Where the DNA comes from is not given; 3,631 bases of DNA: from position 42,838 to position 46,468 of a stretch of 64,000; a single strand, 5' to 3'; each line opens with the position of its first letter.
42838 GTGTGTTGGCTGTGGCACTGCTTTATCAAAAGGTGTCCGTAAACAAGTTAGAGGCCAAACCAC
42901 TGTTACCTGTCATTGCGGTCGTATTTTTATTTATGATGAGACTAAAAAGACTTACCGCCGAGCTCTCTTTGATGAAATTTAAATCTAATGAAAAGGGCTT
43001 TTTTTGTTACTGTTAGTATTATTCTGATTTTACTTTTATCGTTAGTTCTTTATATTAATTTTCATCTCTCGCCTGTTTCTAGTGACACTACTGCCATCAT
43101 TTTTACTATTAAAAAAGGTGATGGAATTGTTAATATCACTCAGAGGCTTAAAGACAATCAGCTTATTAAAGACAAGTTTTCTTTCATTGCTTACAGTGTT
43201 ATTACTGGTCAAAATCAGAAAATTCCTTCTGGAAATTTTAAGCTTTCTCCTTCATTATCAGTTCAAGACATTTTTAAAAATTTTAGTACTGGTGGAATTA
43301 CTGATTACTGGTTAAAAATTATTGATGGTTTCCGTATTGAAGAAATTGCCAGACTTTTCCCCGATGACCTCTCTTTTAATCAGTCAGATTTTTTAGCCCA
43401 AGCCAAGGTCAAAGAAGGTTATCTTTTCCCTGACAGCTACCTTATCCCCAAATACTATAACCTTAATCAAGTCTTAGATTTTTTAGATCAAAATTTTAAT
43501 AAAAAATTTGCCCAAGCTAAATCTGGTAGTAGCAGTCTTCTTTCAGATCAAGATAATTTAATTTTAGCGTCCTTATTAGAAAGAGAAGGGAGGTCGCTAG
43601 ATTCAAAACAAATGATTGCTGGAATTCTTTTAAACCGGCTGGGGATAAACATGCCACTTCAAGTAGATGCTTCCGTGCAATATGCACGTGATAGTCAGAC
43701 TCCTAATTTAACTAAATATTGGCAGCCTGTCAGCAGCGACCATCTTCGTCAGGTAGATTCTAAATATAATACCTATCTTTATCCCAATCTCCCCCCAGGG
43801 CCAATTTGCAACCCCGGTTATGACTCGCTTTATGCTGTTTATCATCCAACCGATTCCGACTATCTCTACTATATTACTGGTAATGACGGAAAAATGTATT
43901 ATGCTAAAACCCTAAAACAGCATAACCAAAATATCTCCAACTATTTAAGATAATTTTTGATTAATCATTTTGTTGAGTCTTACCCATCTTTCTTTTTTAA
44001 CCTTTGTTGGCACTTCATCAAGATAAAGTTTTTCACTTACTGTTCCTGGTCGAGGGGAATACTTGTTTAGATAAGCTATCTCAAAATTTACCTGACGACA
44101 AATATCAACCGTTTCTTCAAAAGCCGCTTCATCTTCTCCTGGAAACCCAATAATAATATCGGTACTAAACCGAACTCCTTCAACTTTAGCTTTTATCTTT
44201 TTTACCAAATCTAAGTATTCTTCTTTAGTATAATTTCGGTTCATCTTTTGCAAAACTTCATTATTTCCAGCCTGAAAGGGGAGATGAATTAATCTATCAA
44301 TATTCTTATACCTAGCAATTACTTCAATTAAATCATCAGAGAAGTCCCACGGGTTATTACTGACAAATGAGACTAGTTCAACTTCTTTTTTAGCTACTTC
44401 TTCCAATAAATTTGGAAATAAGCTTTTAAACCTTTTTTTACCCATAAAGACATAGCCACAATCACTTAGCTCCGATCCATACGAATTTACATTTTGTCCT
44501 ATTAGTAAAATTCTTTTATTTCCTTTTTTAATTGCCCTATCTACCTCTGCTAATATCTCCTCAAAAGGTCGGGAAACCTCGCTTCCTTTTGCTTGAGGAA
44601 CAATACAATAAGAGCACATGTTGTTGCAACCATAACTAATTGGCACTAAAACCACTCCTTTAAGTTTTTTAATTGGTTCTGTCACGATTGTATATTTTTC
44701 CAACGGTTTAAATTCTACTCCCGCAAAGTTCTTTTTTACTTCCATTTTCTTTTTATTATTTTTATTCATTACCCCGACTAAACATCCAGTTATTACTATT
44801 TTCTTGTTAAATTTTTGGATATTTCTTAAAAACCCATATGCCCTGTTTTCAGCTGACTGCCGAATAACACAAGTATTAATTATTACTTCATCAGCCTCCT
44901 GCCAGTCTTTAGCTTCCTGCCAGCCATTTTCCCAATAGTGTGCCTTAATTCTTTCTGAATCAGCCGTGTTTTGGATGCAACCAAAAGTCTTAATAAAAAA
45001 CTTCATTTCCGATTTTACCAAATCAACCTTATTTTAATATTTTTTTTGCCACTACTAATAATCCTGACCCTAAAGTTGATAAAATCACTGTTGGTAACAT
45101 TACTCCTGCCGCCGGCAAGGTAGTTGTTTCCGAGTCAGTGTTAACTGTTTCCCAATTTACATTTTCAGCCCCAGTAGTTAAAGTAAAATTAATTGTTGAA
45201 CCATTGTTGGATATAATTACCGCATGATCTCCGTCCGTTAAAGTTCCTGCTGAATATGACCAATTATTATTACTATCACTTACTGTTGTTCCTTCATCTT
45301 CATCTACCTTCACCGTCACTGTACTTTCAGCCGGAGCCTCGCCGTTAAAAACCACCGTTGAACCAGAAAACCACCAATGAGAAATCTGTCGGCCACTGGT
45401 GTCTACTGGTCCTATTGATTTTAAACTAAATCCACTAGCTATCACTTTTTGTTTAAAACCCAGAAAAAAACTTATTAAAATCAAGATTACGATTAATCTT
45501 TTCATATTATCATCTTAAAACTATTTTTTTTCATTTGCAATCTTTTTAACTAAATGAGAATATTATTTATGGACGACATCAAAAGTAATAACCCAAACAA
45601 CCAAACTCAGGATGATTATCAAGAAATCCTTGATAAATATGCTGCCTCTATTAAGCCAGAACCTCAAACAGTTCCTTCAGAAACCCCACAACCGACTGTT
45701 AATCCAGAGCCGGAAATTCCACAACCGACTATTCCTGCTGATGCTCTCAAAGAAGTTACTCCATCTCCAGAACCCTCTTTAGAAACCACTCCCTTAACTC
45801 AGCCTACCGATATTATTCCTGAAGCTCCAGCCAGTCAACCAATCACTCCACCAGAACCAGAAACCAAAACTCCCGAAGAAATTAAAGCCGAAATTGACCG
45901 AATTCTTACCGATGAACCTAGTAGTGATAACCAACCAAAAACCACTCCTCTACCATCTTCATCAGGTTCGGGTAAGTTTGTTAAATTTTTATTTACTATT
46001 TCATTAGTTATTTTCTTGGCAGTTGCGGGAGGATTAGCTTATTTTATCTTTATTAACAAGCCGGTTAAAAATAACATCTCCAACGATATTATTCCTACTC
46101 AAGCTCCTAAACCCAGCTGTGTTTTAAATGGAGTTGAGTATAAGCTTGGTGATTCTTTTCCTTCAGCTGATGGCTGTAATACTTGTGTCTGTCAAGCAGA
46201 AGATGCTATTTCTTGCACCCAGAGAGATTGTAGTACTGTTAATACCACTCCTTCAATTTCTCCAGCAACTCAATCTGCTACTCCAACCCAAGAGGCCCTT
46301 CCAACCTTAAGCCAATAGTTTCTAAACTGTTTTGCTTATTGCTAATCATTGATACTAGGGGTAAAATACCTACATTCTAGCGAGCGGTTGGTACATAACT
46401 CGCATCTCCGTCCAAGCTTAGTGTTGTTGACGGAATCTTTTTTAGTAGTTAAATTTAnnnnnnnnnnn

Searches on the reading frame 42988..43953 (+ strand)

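Call 10: search_protein_families(library=pfam, proteins=[window:42988-43953:+], max_evalue=0.001)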
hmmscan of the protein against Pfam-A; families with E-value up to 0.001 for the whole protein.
window:42988-43953:+ (321 aa): 1 family
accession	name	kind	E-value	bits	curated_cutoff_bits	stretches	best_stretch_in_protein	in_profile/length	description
PF02618.21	YceG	-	3.8e-66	223.8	32.4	1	39-317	1-274/275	YceG-like family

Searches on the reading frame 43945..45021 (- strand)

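Call 10: search_protein_families(library=pfam, proteins=[window:43945-45021:-], max_evalue=0.001)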
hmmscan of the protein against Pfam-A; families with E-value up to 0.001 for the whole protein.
window:43945-45021:- (358 aa): 2 families
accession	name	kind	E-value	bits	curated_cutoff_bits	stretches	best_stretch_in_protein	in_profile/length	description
PF04055.27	Radical_SAM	-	3.3e-27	96.1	29.5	1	127-306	2-164/166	Radical SAM superfamily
PF00919.26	UPF0004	-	8e-21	74.3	27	1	7-95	1-92/98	Uncharacterized protein family UPF0004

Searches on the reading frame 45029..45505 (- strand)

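Call 10: search_protein_families(library=pfam, proteins=[window:45029-45505:-], max_evalue=0.001)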
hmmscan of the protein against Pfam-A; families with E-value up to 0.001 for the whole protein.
window:45029-45505:- (158 aa): 0 families

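Call 26: search_protein_families(library=ncbifam, proteins=[window:45029-45505:-], max_evalue=0.01)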
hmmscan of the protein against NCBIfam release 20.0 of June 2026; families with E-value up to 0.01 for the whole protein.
window:45029-45505:- (158 aa): 1 family
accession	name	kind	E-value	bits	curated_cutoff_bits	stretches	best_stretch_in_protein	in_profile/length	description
NF033510.3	Ca_tandemer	repeat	4.6e-06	26.9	50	1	48-99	30-87/96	Ca2+-stabilized repeat-containing adhesin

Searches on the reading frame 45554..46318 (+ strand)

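Call 10: search_protein_families(library=pfam, proteins=[window:45554-46318:+], max_evalue=0.001)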
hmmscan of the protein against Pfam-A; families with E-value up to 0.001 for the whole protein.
window:45554-46318:+ (254 aa): 1 family
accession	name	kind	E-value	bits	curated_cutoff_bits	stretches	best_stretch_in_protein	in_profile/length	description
PF05375.19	Pacifastin_I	-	0.00011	22.3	27.9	1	206-231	10-35/40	Pacifastin inhibitor (LCMII)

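Call 26: search_protein_families(library=ncbifam, proteins=[window:45554-46318:+], max_evalue=0.01)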
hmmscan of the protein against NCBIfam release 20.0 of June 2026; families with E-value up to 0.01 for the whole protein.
window:45554-46318:+ (254 aa): 0 families
